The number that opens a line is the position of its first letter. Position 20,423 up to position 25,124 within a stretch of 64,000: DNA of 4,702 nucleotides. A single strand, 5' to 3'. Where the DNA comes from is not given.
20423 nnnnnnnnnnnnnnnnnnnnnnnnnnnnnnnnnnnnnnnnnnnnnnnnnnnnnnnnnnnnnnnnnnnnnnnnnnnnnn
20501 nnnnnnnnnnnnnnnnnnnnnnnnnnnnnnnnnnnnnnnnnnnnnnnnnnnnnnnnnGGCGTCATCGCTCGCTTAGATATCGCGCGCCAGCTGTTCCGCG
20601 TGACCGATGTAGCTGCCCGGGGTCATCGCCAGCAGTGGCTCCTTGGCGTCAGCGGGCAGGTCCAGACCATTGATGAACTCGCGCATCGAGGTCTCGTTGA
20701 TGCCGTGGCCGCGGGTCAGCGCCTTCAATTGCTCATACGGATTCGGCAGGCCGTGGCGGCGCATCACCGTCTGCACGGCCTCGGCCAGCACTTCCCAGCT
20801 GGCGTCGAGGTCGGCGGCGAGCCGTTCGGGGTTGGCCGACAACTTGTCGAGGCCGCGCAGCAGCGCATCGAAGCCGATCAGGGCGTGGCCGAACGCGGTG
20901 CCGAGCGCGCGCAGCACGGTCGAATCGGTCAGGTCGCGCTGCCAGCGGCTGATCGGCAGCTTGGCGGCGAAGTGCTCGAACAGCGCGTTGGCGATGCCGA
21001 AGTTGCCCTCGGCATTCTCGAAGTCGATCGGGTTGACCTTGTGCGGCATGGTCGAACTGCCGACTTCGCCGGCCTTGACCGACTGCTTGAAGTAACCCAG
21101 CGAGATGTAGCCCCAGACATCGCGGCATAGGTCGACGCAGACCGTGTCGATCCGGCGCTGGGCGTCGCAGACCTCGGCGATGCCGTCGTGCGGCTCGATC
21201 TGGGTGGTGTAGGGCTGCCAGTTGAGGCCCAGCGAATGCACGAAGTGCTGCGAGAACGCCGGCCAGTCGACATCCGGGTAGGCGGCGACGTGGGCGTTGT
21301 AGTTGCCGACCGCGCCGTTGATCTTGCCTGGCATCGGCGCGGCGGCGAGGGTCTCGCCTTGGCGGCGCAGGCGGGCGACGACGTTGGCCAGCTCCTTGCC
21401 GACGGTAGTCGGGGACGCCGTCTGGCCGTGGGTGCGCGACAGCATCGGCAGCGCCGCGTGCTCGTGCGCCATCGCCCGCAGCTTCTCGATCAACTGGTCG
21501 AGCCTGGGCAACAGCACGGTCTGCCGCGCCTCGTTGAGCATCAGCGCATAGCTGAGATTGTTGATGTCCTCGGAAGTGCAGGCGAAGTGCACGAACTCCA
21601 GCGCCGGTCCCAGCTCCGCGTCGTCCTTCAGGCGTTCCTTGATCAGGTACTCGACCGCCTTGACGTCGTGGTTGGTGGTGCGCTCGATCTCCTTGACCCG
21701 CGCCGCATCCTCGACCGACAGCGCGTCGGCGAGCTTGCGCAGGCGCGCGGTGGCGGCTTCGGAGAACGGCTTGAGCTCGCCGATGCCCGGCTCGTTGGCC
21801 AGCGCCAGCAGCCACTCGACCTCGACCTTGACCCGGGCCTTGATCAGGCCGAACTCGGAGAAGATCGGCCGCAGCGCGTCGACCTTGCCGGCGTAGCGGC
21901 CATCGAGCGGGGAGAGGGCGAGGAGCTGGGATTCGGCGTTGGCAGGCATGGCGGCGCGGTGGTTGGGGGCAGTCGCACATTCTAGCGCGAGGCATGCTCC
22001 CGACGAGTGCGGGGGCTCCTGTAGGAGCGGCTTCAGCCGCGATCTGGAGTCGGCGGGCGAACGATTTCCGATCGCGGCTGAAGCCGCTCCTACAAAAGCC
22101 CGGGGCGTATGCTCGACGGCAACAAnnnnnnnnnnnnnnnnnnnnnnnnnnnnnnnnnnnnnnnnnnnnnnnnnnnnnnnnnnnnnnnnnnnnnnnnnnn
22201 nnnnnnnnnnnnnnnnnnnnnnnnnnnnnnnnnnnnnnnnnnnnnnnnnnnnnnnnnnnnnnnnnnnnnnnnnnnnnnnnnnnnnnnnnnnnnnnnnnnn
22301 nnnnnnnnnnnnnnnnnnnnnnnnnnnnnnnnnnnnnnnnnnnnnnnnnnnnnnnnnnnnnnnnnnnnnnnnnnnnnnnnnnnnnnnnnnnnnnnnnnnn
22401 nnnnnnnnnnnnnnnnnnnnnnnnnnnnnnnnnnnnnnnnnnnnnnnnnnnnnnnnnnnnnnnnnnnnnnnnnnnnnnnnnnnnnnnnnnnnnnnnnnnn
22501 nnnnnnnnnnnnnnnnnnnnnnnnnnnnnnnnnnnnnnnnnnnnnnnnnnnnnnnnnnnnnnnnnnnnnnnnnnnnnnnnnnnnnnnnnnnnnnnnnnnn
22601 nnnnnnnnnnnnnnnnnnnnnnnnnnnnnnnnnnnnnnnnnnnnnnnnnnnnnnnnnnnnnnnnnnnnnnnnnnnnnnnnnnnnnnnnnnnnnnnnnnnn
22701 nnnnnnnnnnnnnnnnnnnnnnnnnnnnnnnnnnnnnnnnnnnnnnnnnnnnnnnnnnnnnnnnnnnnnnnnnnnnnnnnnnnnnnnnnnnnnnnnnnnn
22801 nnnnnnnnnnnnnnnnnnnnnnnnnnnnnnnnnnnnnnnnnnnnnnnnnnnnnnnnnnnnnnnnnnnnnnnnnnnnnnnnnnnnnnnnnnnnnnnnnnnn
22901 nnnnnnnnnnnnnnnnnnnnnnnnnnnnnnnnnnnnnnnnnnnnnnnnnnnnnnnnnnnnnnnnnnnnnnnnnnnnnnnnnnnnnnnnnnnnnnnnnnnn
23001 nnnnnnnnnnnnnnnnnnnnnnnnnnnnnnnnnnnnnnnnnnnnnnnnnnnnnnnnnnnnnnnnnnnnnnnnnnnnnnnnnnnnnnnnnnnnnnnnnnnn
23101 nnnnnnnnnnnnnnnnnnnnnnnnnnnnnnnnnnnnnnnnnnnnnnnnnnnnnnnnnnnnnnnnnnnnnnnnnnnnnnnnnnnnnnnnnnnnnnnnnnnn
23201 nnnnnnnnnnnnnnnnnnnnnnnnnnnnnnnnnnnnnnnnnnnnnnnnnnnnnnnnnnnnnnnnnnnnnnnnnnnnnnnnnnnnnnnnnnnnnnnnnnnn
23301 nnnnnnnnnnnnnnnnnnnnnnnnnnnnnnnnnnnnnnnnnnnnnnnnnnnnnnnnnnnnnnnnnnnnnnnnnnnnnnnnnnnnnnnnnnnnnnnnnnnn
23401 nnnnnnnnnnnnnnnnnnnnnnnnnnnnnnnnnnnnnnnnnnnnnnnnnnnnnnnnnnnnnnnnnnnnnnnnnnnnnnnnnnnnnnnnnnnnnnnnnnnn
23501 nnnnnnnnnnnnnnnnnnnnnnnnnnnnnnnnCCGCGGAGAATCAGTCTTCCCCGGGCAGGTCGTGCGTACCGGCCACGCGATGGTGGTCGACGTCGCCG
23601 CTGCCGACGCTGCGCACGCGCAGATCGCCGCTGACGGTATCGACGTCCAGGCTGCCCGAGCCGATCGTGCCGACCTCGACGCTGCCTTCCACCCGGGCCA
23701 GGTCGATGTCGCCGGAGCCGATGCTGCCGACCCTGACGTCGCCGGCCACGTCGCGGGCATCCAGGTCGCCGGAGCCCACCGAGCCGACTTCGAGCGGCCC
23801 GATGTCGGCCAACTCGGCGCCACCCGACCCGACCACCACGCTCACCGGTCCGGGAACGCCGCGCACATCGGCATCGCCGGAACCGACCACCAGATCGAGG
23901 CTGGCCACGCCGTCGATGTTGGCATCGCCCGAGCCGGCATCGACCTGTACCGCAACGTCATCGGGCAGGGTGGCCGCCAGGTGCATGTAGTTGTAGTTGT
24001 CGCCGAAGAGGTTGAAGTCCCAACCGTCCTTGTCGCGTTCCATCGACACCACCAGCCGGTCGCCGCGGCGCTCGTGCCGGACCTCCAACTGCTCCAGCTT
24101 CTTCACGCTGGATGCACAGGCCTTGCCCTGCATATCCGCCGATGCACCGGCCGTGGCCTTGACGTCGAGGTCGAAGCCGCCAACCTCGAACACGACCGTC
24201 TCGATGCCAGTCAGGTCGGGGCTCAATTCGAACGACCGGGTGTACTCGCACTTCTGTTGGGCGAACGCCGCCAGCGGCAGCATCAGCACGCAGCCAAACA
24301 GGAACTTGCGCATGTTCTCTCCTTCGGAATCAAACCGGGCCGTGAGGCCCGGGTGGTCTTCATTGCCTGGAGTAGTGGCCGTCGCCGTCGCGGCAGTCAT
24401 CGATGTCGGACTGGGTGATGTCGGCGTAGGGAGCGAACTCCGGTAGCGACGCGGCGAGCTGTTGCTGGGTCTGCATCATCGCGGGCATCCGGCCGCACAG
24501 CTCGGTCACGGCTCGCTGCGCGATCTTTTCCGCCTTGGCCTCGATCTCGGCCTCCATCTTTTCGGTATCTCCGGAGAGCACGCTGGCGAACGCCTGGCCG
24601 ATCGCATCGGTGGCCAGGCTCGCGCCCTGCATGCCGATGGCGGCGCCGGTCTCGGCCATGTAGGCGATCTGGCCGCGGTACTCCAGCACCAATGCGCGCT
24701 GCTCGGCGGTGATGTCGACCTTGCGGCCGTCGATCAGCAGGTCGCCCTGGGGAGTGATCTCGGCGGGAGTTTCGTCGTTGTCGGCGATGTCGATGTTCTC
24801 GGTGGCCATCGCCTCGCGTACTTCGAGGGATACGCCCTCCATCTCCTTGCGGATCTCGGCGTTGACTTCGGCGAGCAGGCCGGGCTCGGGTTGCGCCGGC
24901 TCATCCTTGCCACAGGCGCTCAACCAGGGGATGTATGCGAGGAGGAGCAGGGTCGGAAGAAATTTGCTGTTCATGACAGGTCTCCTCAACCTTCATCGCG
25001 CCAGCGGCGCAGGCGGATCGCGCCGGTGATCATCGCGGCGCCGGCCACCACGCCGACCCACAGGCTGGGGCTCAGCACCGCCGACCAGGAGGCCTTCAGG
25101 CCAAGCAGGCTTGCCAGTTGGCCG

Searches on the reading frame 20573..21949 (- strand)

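Call 101: search_protein_families(library=pfam, proteins=[window:20573-21949:-], max_evalue=0.00001)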
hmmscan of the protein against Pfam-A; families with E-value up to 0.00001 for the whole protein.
window:20573-21949:- (458 aa): 2 families
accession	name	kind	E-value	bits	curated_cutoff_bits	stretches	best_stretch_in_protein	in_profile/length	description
PF00206.25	Lyase_1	-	1.8e-56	192.3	27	1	17-315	1-305/312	Lyase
PF08328.16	ASL_C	-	6.6e-48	162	35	1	334-448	1-115/115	Adenylosuccinate lyase C-terminal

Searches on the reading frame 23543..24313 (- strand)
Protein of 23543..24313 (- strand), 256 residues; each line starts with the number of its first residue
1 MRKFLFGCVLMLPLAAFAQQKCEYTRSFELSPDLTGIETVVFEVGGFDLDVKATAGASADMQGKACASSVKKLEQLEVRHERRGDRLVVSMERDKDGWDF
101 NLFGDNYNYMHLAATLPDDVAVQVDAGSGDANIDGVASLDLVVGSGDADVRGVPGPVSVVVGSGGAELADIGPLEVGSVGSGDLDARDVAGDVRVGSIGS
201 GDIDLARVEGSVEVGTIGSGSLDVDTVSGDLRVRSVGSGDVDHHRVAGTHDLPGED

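Call 102: search_protein_families(library=pfam, proteins=[window:23543-24313:-], max_evalue=0.00001)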
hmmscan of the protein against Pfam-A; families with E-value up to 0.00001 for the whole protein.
window:23543-24313:- (256 aa): 1 family
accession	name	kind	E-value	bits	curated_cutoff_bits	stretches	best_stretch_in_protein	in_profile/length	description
PF13349.12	DUF4097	-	1.5e-06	28.2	22.9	1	49-234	11-170/247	Toastrack DUF4097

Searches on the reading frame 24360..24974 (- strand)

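Call 102: search_protein_families(library=pfam, proteins=[window:24360-24974:-], max_evalue=0.00001)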
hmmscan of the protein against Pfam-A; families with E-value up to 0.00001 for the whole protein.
window:24360-24974:- (204 aa): 1 family
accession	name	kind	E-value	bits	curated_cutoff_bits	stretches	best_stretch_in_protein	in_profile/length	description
PF11101.13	DUF2884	-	3.5e-16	60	30.6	1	55-134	10-89/228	Protein of unknown function (DUF2884)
